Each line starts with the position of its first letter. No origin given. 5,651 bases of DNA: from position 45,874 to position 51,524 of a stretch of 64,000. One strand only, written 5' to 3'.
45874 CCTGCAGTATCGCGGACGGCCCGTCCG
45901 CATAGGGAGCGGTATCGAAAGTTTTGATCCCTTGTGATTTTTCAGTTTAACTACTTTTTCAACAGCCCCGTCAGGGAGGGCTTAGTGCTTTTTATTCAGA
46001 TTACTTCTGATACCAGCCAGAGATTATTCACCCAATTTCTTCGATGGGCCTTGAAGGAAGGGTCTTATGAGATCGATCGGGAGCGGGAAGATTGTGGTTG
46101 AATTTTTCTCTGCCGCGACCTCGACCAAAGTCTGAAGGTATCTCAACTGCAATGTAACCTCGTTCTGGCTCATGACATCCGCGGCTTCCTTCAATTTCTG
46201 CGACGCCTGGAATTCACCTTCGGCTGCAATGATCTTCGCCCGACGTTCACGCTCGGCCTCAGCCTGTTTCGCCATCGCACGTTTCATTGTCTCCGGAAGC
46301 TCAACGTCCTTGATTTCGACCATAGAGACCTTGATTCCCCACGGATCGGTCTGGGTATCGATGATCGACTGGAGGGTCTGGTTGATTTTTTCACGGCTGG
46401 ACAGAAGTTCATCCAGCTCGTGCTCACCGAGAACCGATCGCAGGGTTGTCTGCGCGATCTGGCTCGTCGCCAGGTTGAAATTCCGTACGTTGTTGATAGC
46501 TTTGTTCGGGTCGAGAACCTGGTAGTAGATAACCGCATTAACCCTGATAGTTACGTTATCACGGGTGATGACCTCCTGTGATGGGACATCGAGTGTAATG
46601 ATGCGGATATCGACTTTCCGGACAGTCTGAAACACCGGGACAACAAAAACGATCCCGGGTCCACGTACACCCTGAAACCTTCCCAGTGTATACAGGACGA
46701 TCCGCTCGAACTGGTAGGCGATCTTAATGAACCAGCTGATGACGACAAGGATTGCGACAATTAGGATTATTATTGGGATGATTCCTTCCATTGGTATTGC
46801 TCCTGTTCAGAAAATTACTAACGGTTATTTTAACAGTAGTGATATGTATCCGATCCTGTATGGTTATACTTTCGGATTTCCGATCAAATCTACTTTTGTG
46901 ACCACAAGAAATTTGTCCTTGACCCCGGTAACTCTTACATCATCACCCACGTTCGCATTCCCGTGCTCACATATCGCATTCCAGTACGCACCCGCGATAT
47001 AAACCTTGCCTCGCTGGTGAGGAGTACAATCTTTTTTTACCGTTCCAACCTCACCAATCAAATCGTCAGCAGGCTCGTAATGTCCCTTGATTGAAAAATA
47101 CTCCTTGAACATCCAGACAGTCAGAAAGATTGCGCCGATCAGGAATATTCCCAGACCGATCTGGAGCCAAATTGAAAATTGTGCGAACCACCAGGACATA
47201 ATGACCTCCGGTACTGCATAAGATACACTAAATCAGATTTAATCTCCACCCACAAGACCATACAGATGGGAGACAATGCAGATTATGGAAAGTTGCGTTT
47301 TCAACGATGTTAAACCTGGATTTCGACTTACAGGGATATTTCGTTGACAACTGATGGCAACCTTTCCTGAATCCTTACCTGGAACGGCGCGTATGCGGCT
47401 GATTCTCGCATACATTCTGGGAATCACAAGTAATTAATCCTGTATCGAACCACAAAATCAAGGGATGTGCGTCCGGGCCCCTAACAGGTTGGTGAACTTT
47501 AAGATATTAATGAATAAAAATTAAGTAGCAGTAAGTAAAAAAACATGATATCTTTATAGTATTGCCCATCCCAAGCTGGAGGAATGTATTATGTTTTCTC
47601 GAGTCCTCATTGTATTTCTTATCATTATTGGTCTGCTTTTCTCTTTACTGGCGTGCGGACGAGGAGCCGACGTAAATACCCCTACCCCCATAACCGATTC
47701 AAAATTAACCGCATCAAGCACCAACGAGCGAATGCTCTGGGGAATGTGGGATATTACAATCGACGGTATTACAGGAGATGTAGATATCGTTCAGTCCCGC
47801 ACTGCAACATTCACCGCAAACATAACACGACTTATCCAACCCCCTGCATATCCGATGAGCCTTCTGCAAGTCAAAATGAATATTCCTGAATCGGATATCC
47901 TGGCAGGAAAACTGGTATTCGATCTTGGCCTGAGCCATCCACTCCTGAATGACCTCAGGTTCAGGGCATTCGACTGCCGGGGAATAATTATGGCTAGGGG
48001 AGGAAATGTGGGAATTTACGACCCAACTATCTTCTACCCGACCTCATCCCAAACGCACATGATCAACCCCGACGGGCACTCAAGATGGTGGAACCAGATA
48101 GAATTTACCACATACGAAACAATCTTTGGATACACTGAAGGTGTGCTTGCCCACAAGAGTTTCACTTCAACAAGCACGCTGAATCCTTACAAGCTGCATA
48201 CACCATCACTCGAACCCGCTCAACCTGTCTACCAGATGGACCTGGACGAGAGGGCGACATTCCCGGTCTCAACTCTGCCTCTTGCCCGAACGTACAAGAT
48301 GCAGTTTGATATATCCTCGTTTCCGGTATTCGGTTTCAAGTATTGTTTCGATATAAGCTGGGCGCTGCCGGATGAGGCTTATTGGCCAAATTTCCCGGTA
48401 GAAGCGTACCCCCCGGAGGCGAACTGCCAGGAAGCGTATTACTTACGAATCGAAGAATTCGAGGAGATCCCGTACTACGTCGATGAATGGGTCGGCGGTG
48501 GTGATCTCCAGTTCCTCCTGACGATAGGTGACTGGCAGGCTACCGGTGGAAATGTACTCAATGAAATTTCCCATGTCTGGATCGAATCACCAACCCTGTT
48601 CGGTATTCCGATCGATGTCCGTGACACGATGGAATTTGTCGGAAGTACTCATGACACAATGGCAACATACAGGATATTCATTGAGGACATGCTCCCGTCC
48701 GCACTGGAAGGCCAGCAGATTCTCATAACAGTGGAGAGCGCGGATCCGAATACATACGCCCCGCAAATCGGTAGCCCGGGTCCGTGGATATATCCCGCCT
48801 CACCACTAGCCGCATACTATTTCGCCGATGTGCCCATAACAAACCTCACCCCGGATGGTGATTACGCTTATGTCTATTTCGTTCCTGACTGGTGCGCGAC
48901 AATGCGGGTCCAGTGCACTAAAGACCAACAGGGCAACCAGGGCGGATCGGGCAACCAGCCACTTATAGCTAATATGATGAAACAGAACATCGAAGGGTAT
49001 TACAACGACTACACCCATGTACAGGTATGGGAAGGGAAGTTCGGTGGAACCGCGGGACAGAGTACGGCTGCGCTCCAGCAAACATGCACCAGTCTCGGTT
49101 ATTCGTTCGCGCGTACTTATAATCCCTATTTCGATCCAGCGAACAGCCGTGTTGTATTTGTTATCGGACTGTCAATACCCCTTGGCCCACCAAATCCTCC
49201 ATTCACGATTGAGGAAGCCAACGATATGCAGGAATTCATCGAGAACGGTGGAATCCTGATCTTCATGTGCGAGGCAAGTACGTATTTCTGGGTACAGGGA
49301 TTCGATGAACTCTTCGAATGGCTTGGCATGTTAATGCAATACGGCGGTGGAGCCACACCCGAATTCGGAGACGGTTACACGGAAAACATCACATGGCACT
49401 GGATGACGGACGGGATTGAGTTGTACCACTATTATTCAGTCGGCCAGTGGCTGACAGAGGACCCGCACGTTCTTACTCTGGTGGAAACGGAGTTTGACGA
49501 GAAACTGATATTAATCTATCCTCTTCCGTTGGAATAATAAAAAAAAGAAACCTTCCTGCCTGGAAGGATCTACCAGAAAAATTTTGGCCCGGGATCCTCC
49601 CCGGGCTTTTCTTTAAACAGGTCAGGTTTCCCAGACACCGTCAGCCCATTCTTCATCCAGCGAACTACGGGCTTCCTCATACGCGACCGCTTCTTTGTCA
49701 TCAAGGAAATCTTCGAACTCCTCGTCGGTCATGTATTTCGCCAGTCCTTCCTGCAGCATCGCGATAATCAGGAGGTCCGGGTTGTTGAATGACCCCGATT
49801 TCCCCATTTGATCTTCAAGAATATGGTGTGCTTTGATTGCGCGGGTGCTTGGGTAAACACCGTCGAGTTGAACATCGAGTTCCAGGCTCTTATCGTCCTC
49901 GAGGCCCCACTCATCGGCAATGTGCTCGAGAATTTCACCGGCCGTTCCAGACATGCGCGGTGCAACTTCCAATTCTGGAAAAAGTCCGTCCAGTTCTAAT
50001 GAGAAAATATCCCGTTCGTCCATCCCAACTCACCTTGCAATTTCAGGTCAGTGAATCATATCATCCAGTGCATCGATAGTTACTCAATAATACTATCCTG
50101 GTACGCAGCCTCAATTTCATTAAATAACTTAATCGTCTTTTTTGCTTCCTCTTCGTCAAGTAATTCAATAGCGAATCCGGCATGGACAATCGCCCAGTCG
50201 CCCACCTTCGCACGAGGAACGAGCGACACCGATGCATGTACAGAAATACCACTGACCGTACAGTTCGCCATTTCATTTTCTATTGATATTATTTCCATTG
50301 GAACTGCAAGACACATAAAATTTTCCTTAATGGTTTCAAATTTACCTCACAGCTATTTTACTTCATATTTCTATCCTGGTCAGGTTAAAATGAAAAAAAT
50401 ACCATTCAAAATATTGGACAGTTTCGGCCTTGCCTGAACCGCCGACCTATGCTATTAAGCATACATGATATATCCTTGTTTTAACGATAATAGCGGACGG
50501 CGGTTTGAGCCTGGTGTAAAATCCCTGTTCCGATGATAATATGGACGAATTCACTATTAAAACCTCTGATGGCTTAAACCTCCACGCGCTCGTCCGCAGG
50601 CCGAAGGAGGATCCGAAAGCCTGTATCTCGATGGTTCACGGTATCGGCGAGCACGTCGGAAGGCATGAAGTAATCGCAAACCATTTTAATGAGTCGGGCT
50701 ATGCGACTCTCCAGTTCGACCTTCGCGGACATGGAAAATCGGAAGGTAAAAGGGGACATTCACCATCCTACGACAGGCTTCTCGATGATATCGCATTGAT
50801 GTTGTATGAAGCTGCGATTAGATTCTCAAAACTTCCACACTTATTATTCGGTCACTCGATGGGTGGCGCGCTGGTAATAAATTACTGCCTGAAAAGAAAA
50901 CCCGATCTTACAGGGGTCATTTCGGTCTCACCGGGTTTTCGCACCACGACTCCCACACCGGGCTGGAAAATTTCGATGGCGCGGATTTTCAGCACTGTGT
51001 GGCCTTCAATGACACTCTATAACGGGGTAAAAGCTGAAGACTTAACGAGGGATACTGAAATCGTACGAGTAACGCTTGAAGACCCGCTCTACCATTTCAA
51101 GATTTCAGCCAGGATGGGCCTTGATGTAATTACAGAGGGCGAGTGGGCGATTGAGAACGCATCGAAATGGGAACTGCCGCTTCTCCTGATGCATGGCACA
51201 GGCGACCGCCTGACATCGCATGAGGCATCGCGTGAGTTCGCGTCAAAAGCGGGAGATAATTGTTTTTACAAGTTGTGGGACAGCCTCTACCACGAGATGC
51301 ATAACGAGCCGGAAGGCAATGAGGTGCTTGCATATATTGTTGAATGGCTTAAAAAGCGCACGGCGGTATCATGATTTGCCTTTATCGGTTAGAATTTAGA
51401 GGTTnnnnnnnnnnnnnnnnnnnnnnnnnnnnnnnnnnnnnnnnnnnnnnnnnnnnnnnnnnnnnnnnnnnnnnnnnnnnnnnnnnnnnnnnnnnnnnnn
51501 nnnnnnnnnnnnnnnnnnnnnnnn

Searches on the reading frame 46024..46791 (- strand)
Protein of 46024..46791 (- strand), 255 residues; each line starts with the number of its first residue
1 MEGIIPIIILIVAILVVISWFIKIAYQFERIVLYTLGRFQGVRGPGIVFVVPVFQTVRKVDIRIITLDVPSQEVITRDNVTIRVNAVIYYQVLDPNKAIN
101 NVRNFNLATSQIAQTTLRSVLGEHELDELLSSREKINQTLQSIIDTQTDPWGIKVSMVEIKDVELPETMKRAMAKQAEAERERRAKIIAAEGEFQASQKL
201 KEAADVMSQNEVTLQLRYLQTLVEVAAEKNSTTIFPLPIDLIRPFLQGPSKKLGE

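Call 11: search_protein_families(library=pfam, proteins=[window:46024-46791:-], max_evalue=0.001)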
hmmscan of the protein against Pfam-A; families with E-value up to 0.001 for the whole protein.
window:46024-46791:- (255 aa): 2 families
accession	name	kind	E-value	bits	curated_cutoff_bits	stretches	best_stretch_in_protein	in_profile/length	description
PF01145.31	Band_7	-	9.6e-43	146.7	23.6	1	29-193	7-175/176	SPFH domain / Band 7 family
PF13421.11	Band_7_1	-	1.6e-05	25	24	1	108-178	136-208/211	SPFH domain-Band 7 family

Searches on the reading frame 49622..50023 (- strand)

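Call 71: search_protein_families(library=pfam, proteins=[window:49622-50023:-], max_evalue=0.1)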
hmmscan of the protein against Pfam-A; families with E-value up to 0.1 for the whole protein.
window:49622-50023:- (133 aa): 1 family
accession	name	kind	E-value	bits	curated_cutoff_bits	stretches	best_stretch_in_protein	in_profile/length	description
PF17562.7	Styelin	-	0.0099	16.7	27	1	97-120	34-57/59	Styelin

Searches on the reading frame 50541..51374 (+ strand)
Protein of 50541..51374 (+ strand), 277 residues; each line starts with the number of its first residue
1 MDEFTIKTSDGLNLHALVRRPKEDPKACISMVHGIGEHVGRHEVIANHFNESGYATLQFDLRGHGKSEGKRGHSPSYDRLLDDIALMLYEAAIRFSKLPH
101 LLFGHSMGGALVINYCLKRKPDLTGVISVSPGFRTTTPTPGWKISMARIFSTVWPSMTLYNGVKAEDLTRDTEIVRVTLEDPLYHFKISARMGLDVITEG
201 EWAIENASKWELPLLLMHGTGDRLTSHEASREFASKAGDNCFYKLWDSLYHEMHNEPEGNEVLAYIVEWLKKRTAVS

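Call 11: search_protein_families(library=pfam, proteins=[window:50541-51374:+], max_evalue=0.001)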
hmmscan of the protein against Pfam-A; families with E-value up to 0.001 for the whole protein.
window:50541-51374:+ (277 aa): 5 families
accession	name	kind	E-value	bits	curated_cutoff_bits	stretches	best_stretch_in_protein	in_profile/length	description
PF12146.15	Hydrolase_4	-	3.2e-66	223.5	27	1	24-258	2-239/239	Serine aminopeptidase, S33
PF00561.26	Abhydrolase_1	-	3.9e-15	56.6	25.8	1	31-171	5-141/245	alpha/beta hydrolase fold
PF12697.13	Abhydrolase_6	-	5.2e-11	44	26.3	1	32-238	4-192/217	Alpha/beta hydrolase family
PF20408.4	Abhydrolase_11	-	0.00026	21.2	27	0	28-127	4-103/193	Alpha/beta hydrolase domain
PF02230.22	Abhydrolase_2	-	0.00038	20.8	23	0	101-136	108-143/217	Phospholipase/Carboxylesterase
